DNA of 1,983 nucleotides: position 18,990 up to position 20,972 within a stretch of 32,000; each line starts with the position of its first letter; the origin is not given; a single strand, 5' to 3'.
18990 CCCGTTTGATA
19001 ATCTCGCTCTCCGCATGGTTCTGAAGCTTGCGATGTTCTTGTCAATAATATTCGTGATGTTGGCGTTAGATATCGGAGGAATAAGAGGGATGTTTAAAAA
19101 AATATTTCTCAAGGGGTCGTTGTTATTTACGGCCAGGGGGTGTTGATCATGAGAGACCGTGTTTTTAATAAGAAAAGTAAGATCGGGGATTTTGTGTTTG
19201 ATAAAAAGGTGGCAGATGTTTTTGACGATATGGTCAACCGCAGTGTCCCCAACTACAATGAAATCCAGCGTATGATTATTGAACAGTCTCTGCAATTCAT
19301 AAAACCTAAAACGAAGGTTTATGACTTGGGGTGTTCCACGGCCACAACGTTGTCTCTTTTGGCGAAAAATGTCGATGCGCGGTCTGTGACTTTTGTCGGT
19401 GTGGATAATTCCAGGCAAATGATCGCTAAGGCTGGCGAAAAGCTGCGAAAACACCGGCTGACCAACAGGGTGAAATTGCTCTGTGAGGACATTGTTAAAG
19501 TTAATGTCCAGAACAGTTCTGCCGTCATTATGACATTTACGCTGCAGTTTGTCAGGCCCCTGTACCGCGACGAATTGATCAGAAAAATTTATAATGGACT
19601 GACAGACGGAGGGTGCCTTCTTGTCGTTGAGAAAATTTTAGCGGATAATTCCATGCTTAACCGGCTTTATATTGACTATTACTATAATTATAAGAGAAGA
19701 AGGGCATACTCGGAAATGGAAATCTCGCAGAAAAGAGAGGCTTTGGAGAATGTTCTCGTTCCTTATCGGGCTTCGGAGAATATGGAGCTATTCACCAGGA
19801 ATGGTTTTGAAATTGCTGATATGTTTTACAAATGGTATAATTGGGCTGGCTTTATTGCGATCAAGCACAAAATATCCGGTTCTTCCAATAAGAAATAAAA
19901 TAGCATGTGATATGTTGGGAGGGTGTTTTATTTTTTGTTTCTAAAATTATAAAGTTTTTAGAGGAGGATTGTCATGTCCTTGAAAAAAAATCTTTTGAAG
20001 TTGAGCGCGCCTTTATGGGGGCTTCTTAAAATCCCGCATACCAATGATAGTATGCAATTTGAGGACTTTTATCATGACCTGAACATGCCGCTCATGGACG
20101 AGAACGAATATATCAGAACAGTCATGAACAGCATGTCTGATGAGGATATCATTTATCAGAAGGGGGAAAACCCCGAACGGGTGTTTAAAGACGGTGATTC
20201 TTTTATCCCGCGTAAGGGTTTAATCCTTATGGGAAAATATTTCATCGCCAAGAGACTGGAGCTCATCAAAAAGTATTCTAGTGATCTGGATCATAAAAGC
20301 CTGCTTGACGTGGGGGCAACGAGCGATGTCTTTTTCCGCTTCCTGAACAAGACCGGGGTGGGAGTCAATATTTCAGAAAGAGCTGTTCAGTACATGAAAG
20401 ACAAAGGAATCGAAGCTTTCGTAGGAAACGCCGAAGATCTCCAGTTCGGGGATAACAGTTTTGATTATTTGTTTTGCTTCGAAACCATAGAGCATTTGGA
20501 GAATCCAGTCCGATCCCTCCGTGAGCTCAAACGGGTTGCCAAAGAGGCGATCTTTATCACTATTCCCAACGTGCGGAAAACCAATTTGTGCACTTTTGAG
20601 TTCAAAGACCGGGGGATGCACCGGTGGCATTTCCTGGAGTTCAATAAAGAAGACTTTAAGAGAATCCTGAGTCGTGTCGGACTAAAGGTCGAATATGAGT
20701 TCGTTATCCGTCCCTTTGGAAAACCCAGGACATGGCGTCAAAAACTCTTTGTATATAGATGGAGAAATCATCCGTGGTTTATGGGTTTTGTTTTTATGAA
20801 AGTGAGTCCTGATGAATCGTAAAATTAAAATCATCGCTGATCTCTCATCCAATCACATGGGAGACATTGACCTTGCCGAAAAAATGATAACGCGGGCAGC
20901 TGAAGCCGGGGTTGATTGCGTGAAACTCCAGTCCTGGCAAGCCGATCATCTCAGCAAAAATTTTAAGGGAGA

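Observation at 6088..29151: Possible self-contained surface-glycoprotein system: giant target protein, a 16-kb modified nonulosonate glycan locus and a convergent GT-C transferase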

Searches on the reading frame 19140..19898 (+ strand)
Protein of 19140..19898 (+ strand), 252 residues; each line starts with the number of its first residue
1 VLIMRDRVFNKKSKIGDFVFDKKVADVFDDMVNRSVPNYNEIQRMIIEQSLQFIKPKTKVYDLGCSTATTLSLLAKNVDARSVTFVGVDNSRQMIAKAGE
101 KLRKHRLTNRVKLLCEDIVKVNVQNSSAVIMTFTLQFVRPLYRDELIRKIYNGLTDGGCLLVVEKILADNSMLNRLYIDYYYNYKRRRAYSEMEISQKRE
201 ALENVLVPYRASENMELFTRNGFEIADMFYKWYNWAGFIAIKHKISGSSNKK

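Call 3: search_protein_families(library=pfam, proteins=[window:19140-19898:+], max_evalue=0.01)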
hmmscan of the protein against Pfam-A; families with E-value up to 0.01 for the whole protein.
window:19140-19898:+ (252 aa): 16 families
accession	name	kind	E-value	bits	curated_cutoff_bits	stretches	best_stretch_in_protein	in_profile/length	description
PF13649.12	Methyltransf_25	-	9.2e-12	45.9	27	1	60-158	1-97/97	Methyltransferase domain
PF08242.18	Methyltransf_12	-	1.8e-10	41.8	30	1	62-160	2-98/98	Methyltransferase domain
PF13847.12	Methyltransf_31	-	8.3e-10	39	27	1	55-161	2-108/145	Methyltransferase domain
PF08241.18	Methyltransf_11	-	7e-08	33.4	21.2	1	62-161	2-94/95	Methyltransferase domain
PF01209.24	Ubie_methyltran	-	2.5e-07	30.7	20.1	1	19-183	12-172/233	ubiE/COQ5 methyltransferase family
PF07021.18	MetW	-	0.00067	19.8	21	1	50-139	7-89/193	Methionine biosynthesis protein MetW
PF10017.15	Methyltransf_33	-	0.0012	18.4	23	1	46-177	48-190/304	Histidine-specific methyltransferase, SAM-dependent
PF13489.12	Methyltransf_23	-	0.0016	18.7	27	1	52-185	18-124/164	Methyltransferase domain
PF02390.23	Methyltransf_4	-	0.0017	18.3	24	1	59-121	4-63/173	Putative methyltransferase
PF01135.25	PCMT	-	0.0018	18.5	20.3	1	49-117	67-132/210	Protein-L-isoaspartate(D-aspartate) O-methyltransferase (PCMT)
PF01170.24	UPF0020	-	0.0024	18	22.3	1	75-132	69-127/197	RMKL-like, methyltransferase domain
PF05175.20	MTS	-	0.0032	17.5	23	1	56-167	31-144/170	Methyltransferase small domain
PF12847.13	Methyltransf_18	-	0.0041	17.6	27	1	49-126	7-82/151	Methyltransferase domain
PF09243.16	Rsm22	-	0.0057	16.5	23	1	55-165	34-141/275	Mitochondrial small ribosomal subunit Rsm22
PF00891.24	Methyltransf_2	-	0.0071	16.1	22.3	1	28-170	35-172/210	O-methyltransferase domain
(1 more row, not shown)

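Call 5: search_protein_families(library=ncbifam, proteins=[window:19140-19898:+], max_evalue=0.001)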
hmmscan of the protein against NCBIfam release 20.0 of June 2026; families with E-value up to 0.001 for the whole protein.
window:19140-19898:+ (252 aa): 28 families (the best 25 are shown)
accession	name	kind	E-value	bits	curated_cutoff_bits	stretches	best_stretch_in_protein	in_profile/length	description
TIGR00740.1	TIGR00740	equivalog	4.8e-74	249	193.3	1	5-242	1-239/239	carboxy-S-adenosyl-L-methionine synthase CmoA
NF011995.0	PRK15451.1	equivalog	2.5e-53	181.1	285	1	5-244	4-244/247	carboxy-S-adenosyl-L-methionine synthase CmoA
NF043040.1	corrin_prot_MT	hypoth_equivalog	3.1e-13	49.6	180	1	40-173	28-158/216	corrinoid protein-associated methyltransferase CpaM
NF001244.0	PRK00216.1-5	equivalog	2.6e-11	43.3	216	1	19-181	13-171/236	bifunctional demethylmenaquinone methyltransferase/2-methoxy-6-polyprenyl-1,4-benzoquinol methylase UbiE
TIGR01934.1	MenG_MenH_UbiE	subfamily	1.3e-09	37.7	158.35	1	43-181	28-160/223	ubiquinone/menaquinone biosynthesis methyltransferase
TIGR02072.1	BioC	equivalog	3.5e-08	33.6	184.95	1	38-162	11-132/244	malonyl-ACP O-methyltransferase BioC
NF041081.1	prot_lys_mtase_Arch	equivalog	5.2e-08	33.1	200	1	54-153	7-103/142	protein-lysine N-methyltransferase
NF052510.1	methyltran_MpqE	exception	3.7e-07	29.8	335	1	54-181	44-169/234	methyl-plastoquinone biosynthesis methyltransferase MpqE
NF041537.1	ArsM_AhpD_UU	exception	4.8e-07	28.9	510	1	50-170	70-188/345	arsenite methyltransferase/AhpD domain selenoprotein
NF040539.1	AST_met_ArsM_2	exception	4e-06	26.9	240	1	56-106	56-105/262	putative arsinothricin biosynthesis methyltransferase ArsM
NF045667.1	MTase_DVU1556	equivalog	6.4e-06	25.8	155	1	54-162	20-119/213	DVU_1556 family methyltransferase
NF047649.1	MTase_UXPK_star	exception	8.8e-06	24.9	460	1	50-168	71-187/283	methyltransferase/UXPK-star double selenoprotein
NF002463.0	PRK01683.1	equivalog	9.4e-06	25.4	297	1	56-162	31-128/258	trans-aconitate 2-methyltransferase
NF041820.1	daptide_MTase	equivalog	2.4e-05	23.9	175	1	20-163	7-143/243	daptide-type RiPP biosynthesis methyltransferase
NF050150.1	RiPP_MTase_ApyS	equivalog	2.4e-05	23.7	400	1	16-121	110-204/323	RiPP biosynthesis methyltransferase ApyS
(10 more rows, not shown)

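Call 67: search_solved_structures(query=window:19149-19898:+, max_evalue=1e-10, show_alignments=1)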
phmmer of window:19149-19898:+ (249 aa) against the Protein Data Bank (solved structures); distinct sequences matched with E-value up to 1e-10: 3.
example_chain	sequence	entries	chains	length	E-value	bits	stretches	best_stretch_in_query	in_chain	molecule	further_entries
1im8_A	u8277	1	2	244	1.9e-50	175.3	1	3-239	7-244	YecO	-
4gek_A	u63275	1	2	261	2.3e-48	168.4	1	2-240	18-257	tRNA (cmo5U34)-methyltransferase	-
4iwn_A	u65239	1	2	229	4.3e-45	157.7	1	17-240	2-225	tRNA (cmo5U34)-methyltransferase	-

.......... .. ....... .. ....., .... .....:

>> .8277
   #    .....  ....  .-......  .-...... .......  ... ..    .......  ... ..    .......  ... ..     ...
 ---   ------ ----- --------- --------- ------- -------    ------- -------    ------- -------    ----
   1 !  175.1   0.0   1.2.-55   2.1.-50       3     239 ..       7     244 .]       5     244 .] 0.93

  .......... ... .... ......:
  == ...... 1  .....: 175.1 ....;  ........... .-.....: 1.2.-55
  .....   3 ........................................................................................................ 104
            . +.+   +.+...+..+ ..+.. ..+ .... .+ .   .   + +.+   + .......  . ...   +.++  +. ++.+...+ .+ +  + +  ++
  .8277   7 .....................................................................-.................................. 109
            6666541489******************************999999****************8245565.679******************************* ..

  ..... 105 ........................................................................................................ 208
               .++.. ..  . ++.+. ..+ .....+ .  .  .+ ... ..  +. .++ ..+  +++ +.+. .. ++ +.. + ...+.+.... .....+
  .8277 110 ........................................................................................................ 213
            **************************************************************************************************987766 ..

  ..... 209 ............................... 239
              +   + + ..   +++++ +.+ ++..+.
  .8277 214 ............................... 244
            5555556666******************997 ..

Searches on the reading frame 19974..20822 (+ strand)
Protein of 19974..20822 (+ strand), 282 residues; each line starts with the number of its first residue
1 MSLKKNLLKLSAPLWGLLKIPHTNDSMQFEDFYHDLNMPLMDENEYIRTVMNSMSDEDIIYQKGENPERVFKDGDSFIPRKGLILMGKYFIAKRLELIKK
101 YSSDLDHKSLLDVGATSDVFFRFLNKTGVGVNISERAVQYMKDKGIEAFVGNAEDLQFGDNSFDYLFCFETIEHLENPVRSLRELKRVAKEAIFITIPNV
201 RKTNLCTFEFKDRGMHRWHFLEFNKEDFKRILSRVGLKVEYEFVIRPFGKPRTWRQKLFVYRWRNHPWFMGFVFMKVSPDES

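Call 3: search_protein_families(library=pfam, proteins=[window:19974-20822:+], max_evalue=0.01)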
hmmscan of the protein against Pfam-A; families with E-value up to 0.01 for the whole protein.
window:19974-20822:+ (282 aa): 7 families
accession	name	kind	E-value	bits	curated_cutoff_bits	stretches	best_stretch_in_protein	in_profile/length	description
PF08241.18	Methyltransf_11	-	3.9e-15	56.7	21.2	1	111-191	1-89/95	Methyltransferase domain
PF13847.12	Methyltransf_31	-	9.9e-10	38.7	27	1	107-201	4-113/145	Methyltransferase domain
PF13649.12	Methyltransf_25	-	2.1e-09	38.4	27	1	114-191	5-95/97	Methyltransferase domain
PF13489.12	Methyltransf_23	-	4.2e-09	36.8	27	1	97-240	12-162/164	Methyltransferase domain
PF07021.18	MetW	-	1.1e-07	32.2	21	1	109-200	16-112/193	Methionine biosynthesis protein MetW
PF08242.18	Methyltransf_12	-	5.2e-05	24.3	30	1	123-190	14-93/98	Methyltransferase domain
PF01209.24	Ubie_methyltran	-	0.0017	18.2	20.1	1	102-192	43-146/233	ubiE/COQ5 methyltransferase family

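Call 5: search_protein_families(library=ncbifam, proteins=[window:19974-20822:+], max_evalue=0.001)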
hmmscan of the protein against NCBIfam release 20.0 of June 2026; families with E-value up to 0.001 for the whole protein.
window:19974-20822:+ (282 aa): 13 families
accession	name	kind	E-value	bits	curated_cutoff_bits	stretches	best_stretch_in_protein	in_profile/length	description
TIGR02081.1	metW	equivalog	3e-10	40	189.5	1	108-201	15-113/194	methionine biosynthesis protein MetW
NF045667.1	MTase_DVU1556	equivalog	1.6e-05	24.5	155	1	108-192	24-114/213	DVU_1556 family methyltransferase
TIGR01934.1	MenG_MenH_UbiE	subfamily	5.9e-05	22.5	158.35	1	106-204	39-148/223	ubiquinone/menaquinone biosynthesis methyltransferase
TIGR01983.1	UbiG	equivalog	0.00011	21.6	102.95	1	90-200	32-154/228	bifunctional 2-polyprenyl-6-hydroxyphenol methylase/3-demethylubiquinol 3-O-methyltransferase UbiG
NF001243.0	PRK00216.1-4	equivalog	0.00015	21.2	235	1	132-199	86-153/237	demethylmenaquinone methyltransferase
NF041675.1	sarc_dimgly_tmase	equivalog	0.00017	21.6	550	1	109-196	69-168/278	sarcosine/dimethylglycine N-methyltransferase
TIGR02752.1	MenG_heptapren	equivalog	0.00023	20.8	419.85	1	131-204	83-156/231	demethylmenaquinone methyltransferase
NF041255.1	mycofact_MftM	equivalog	0.00031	20.2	200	1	141-199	183-243/289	mycofactocin oligosaccharide methyltransferase MftM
NF001241.0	PRK00216.1-2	equivalog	0.00046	19.9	327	0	109-199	54-149/231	demethylmenaquinone methyltransferase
NF045825.1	FAmtase_mtf2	equivalog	0.00054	19.3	400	1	126-201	83-162/248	fatty-acid O-methyltransferase Mtf2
NF052510.1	methyltran_MpqE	exception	0.00055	19.4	335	1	113-191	68-145/234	methyl-plastoquinone biosynthesis methyltransferase MpqE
NF045823.1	PthPhpthDimycoMt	equivalog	0.0007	18.8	300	0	144-204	113-173/256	phthiotriol/phenolphthiotriol dimycocerosates methyltransferase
TIGR02072.1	BioC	equivalog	0.00083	19.2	184.95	0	95-232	24-167/244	malonyl-ACP O-methyltransferase BioC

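Call 36: search_solved_structures(query=window:19974-20822:+, max_evalue=0.001)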
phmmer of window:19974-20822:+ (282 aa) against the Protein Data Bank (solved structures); distinct sequences matched with E-value up to 0.001: 10.
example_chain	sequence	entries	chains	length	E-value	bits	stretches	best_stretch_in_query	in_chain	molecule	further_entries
1vlm_A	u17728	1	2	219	4.3e-08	36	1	123-242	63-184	SAM-dependent methyltransferase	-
6uak_A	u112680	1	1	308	1.2e-06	31.2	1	89-196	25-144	SAM dependent methyltransferase LahSB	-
3l8d_A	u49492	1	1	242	3.9e-06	29.6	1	109-197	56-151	Methyltransferase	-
3mgg_A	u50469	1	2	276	2.3e-05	27.1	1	144-220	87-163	Methyltransferase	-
3dh0_A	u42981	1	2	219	9.7e-05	25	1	110-202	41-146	SAM dependent methyltransferase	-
6f5z_A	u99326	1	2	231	0.00012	24.7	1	135-226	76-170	24-sterol C-methyltransferase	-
1xxl_A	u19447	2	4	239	0.00012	24.7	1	106-198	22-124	YcgJ protein | ycgJ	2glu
2gs9_A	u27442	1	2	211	0.00018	24.2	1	87-240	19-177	Hypothetical protein TT1324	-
1ve3_A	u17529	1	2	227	0.00025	23.6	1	128-190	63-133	hypothetical protein PH0226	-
3cc8_A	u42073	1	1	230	0.00061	22.4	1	87-205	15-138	Putative methyltransferase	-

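Call 51: find_related_loci(query=window:19974-20822:+, collection=metagenome_contigs, flank=6000)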
Query window:19974-20822:+ (282 aa) in metagenome_contigs; peptide patterns used: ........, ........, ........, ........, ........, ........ (x = any residue, [..] = any of these).
195 stretches matched a pattern; 1 encode a relative of the query (tblastn E <= 1e-3); 1 distinct loci.
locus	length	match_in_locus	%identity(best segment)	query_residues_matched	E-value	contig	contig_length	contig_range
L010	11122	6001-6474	27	88-239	9e-12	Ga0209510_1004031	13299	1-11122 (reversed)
